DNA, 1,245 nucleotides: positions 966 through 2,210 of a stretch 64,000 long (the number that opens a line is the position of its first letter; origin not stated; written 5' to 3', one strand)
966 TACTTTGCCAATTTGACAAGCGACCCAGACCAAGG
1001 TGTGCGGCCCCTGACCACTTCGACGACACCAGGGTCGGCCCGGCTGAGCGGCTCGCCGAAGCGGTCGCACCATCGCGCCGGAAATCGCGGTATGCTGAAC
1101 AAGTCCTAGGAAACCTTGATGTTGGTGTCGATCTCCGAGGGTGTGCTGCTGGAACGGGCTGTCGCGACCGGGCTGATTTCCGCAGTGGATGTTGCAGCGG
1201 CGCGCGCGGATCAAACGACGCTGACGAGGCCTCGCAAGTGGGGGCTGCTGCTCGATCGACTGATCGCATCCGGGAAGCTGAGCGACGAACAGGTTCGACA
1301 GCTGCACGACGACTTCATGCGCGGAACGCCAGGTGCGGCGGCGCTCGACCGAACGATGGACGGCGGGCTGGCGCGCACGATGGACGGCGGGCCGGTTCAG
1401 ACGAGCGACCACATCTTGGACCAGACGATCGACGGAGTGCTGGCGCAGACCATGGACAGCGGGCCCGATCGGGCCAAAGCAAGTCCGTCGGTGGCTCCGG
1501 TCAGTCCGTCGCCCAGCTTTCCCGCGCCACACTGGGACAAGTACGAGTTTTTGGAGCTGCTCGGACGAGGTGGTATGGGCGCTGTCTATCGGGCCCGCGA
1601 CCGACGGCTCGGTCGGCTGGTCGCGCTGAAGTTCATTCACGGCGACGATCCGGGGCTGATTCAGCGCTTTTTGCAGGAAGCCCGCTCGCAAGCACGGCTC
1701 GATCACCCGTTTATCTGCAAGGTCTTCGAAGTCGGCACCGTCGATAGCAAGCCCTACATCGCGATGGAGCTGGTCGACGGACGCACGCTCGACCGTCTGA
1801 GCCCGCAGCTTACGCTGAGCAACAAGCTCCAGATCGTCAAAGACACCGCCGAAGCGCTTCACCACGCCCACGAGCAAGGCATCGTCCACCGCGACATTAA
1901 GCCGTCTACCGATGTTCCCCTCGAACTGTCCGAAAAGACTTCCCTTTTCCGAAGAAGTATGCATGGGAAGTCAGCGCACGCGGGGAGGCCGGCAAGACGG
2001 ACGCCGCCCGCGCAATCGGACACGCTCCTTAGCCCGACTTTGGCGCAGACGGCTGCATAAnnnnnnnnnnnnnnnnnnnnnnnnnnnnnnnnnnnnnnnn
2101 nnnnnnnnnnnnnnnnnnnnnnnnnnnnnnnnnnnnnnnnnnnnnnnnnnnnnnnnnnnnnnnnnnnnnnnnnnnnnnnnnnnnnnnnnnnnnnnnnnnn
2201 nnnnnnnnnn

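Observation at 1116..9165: Ser/Thr kinase gene split at the catalytic loop by a 4.5 kb cysNC-cysD-ClC block flanked by 7-bp direct repeats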

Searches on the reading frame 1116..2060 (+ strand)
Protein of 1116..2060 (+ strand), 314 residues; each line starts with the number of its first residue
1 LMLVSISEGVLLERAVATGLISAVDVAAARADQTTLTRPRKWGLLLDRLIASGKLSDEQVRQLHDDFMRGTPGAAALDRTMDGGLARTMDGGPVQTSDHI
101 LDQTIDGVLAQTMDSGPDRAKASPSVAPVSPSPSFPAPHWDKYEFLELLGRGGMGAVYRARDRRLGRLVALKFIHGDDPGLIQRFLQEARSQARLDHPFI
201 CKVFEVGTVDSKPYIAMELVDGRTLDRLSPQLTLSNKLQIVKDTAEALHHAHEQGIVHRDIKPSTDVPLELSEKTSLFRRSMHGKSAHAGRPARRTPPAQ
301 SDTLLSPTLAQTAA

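Call 9: search_protein_families(library=pfam, proteins=[window:1116-2060:+])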
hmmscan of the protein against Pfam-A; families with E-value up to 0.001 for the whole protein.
window:1116-2060:+ (314 aa): 2 families
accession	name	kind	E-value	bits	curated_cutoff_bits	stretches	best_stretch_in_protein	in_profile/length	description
PF00069.31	Pkinase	-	2.5e-21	76.7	31.7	1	143-264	1-127/263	Protein kinase domain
PF07714.23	PK_Tyr_Ser-Thr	-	5.1e-12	46.1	23.1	1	145-261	3-128/258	Protein tyrosine and serine/threonine kinase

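Call 37: find_homologous_proteins(query=window:1116-1907:+, max_evalue=1e-20)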
Query seq(264 aa) (264 aa): 720 proteins with E <= 1e-20 among 8000 candidates; the best 120 are listed.
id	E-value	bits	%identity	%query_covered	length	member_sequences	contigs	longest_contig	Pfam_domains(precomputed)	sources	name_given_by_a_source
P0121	3.0e-169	579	100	100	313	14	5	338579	PF07714.24,PF00069.32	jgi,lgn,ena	jgi:hypothetical protein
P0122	7.6e-142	489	85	100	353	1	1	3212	PF07714.24,PF00069.32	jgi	jgi:hypothetical protein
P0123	2.1e-130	452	78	100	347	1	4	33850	PF07714.24,PF00069.32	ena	-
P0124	1.4e-128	446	79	100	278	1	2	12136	PF07714.24,PF00069.32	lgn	-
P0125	9.4e-103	361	65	100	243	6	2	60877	PF07714.24,PF00069.32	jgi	jgi:serine/threonine protein kinase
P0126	8.9e-99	348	65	100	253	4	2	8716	PF07714.24,PF00069.32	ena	-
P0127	3.5e-92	326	61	100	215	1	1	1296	PF07714.24,PF00069.32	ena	-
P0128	7.8e-91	322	61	100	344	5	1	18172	PF07714.24,PF00069.32,PF01636.30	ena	-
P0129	8.0e-91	322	61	100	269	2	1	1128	PF07714.24,PF00069.32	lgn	-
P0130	1.0e-90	322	61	100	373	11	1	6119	PF07714.24,PF00069.32,PF01636.30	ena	-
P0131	1.9e-80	288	54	100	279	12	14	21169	PF07714.24,PF00069.32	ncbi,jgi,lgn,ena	jgi:hypothetical protein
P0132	3.9e-70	254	49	98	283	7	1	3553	PF07714.24,PF00069.32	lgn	-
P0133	1.6e-69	252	54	98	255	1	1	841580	PF07714.24,PF00069.32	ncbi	ncbi:MAG: serine/threonine-protein kinase [Polyangia bacterium]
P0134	4.0e-68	248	50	97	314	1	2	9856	PF07714.24,PF00069.32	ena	-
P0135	6.2e-66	240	51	100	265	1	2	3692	PF07714.24,PF00069.32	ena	-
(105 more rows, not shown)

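Call 39: find_encoding_contigs(protein=P0124, flank=10000, max_places=3)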
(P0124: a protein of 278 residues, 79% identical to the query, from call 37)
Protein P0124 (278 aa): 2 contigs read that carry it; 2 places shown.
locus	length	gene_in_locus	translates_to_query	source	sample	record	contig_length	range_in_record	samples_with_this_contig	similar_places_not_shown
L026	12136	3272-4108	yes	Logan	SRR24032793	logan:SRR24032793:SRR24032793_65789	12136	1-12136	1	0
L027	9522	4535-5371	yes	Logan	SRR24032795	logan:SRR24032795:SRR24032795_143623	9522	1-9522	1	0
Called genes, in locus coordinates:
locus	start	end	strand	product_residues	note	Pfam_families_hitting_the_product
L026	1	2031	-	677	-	?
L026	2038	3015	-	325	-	-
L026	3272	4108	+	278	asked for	PF00069:Pkinase, PF07714:PK_Tyr_Ser-Thr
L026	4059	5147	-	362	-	PF00487:FA_desaturase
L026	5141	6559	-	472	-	PF05099:TerB (faint)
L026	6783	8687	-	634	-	PF03193:RsgA_GTPase (faint), PF00009:GTP_EFTU, PF01926:MMR_HSR1 (faint), PF22594:GTP-eEF1A_C, PF01583:APS_kinase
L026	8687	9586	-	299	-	PF01507:PAPS_reduct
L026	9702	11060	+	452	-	PF00654:Voltage_CLC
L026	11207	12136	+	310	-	?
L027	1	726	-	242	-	?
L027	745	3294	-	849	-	PF21305:type_II_gspD_N0, PF03958:Secretin_N, PF00263:Secretin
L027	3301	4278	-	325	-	-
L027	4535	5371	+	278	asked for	PF00069:Pkinase, PF07714:PK_Tyr_Ser-Thr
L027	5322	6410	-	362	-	PF00487:FA_desaturase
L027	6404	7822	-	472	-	PF05099:TerB (faint)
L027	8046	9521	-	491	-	?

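Call 40: find_encoding_contigs(protein=P0125, flank=10000, max_places=3)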
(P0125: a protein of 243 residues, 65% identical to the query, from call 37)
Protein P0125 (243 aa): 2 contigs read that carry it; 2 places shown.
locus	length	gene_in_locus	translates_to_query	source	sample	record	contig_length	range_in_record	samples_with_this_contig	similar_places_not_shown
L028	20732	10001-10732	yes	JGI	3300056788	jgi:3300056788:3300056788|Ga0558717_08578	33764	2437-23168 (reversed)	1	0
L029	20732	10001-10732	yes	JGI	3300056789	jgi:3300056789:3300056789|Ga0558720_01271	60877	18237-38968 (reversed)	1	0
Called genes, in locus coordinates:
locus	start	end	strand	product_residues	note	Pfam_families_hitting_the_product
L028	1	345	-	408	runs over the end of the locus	-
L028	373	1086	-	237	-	PF11612:T2SSJ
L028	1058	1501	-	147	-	-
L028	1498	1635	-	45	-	PF07963:N_methyl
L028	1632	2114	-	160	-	-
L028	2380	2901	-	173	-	PF07963:N_methyl (weak), PF08334:T2SSG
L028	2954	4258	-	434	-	PF28597:T2SSF_N, PF00482:T2SSF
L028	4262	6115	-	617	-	PF05157:MshEN, PF00437:T2SSE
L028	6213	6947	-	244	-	PF00263:Secretin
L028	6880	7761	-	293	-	PF03958:Secretin_N, PF00263:Secretin (weak)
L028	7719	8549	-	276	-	PF21305:type_II_gspD_N0, PF03958:Secretin_N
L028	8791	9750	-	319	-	-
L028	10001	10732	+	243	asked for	PF00069:Pkinase, PF07714:PK_Tyr_Ser-Thr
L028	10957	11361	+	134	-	PF01695:IstB_IS21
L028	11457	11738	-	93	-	-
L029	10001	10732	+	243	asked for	PF00069:Pkinase, PF07714:PK_Tyr_Ser-Thr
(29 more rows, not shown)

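Call 41: find_encoding_contigs(protein=P0133, flank=10000, max_places=2)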
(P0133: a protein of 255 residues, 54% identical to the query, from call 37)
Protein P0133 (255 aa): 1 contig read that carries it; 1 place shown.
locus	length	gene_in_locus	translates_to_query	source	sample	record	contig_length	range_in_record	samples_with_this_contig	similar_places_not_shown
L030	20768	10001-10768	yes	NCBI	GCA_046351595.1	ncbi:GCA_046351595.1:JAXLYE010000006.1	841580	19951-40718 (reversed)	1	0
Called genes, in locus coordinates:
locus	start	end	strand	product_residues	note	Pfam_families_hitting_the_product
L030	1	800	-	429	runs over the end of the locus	-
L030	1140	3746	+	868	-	PF02368:Big_2 (weak)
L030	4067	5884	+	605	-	-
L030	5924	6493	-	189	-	-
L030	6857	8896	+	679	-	PF08450:SGL (faint), PF25021:TEN_NHL (faint), PF01436:NHL (faint)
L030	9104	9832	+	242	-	-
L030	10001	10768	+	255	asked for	PF00069:Pkinase, PF07714:PK_Tyr_Ser-Thr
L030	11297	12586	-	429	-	-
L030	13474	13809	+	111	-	-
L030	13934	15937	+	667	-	PF04545:Sigma70_r4, PF08281:Sigma70_r4_2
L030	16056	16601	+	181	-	PF00168:C2 (weak)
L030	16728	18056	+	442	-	PF02310:B12-binding, PF04055:Radical_SAM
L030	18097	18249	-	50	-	-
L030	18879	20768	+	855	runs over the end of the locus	PF15536:Ntox3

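Call 48: search_protein_families(library=pfam, proteins=[L030:11297-12586:-, L026:5141-6559:-], max_evalue=0.01)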
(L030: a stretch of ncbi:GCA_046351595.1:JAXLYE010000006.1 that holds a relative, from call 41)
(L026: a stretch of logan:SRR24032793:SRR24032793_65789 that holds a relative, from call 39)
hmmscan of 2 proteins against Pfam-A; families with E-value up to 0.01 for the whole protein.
L030:11297-12586:- (429 aa): 1 family
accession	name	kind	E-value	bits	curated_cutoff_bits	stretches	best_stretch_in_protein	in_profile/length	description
PF04977.20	DivIC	-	0.002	18.3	28.9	0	281-312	20-52/80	Septum formation initiator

L026:5141-6559:- (472 aa): 2 families
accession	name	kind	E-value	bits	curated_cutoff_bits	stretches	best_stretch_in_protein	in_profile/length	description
PF05099.18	TerB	-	2.2e-05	25.2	24.4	1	40-88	68-116/118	Tellurite resistance protein TerB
PF05708.18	Peptidase_C92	-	0.0009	19.8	27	0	292-425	6-121/166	Permuted papain-like amidase enzyme, YaeF/YiiX, C92 family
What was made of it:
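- On Gene-intervening elements (skin, SPbeta, gin, nifD-element type): The extra B' genes are FA_desaturase and TerB-like (calls 39, 48).
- On CIME (cis-mobilizable element): Calls 9, 48.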

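Call 62: find_encoding_contigs(protein=P0131, flank=10000, max_places=6)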
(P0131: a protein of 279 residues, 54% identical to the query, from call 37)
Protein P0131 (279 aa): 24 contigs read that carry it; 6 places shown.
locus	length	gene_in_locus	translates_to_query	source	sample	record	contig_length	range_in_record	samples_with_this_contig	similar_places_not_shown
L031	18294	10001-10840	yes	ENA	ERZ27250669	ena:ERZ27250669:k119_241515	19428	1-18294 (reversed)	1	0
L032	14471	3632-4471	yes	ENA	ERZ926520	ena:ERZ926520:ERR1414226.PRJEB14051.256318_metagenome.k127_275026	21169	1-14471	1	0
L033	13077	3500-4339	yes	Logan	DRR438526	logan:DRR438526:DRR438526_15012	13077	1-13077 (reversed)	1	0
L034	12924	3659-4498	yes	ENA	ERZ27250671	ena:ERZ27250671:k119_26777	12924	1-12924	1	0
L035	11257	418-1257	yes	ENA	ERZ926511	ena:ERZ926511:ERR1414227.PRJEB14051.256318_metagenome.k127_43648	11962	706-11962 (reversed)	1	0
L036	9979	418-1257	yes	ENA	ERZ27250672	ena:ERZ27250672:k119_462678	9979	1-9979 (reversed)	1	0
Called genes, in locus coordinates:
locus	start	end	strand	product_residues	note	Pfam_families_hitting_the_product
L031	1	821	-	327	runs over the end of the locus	PF01966:HD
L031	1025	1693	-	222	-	PF01683:EB (faint)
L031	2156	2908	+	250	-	-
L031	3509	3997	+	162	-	PF02559:CarD_TRCF_RID, PF21095:CarD_C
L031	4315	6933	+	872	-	PF00106:adh_short, PF08659:KR, PF13561:adh_short_C2, PF22622:MFE-2_hydrat-2_N, PF01575:MaoC_dehydratas, PF02036:SCP2, PF14864:Alkyl_sulf_C (faint), PF02036:SCP2, +1 more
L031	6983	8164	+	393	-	PF00108:Thiolase_N, PF02801:Ketoacyl-synt_C (faint), PF22691:Thiolase_C_1, PF02803:Thiolase_C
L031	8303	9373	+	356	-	PF00069:Pkinase, PF03109:ABC1 (faint), PF07714:PK_Tyr_Ser-Thr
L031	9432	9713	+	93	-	PF10092:DUF2330 (weak)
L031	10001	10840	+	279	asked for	PF00069:Pkinase, PF07714:PK_Tyr_Ser-Thr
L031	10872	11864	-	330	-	PF00691:OmpA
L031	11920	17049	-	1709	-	PF00069:Pkinase, PF07714:PK_Tyr_Ser-Thr, PF14531:Kinase-like (faint), PF13191:AAA_16, PF01590:GAF, PF13185:GAF_2, PF13492:GAF_3 (faint), PF01740:STAS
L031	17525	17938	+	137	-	-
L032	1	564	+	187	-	?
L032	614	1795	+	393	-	PF00108:Thiolase_N, PF02801:Ketoacyl-synt_C (faint), PF22691:Thiolase_C_1, PF02803:Thiolase_C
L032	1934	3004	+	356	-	PF00069:Pkinase, PF03109:ABC1 (faint), PF07714:PK_Tyr_Ser-Thr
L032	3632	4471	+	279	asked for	PF00069:Pkinase, PF07714:PK_Tyr_Ser-Thr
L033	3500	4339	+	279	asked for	PF00069:Pkinase, PF07714:PK_Tyr_Ser-Thr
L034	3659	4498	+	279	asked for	PF00069:Pkinase, PF07714:PK_Tyr_Ser-Thr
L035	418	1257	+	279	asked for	PF00069:Pkinase, PF07714:PK_Tyr_Ser-Thr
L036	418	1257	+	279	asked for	PF00069:Pkinase, PF07714:PK_Tyr_Ser-Thr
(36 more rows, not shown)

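Call 63: find_encoding_contigs(protein=P0128, flank=10000, max_places=3)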
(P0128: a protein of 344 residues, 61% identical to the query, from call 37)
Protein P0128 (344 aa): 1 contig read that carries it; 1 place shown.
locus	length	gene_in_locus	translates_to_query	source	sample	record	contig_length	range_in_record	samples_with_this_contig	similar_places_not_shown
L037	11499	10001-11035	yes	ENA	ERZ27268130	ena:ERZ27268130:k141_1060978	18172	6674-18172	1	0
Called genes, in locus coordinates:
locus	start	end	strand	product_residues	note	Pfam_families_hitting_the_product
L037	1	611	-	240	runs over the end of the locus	PF07963:N_methyl (weak)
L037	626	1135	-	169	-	PF07963:N_methyl (weak), PF08334:T2SSG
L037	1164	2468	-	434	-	PF28597:T2SSF_N, PF00482:T2SSF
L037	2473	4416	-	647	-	PF05157:MshEN, PF00437:T2SSE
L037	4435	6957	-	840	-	PF21305:type_II_gspD_N0, PF03958:Secretin_N, PF00263:Secretin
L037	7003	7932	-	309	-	-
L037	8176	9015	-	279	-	PF12706:Lactamase_B_2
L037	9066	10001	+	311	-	PF00126:HTH_1, PF03466:LysR_substrate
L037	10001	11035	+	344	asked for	PF00069:Pkinase, PF01636:APH (faint), PF07714:PK_Tyr_Ser-Thr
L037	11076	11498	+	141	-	?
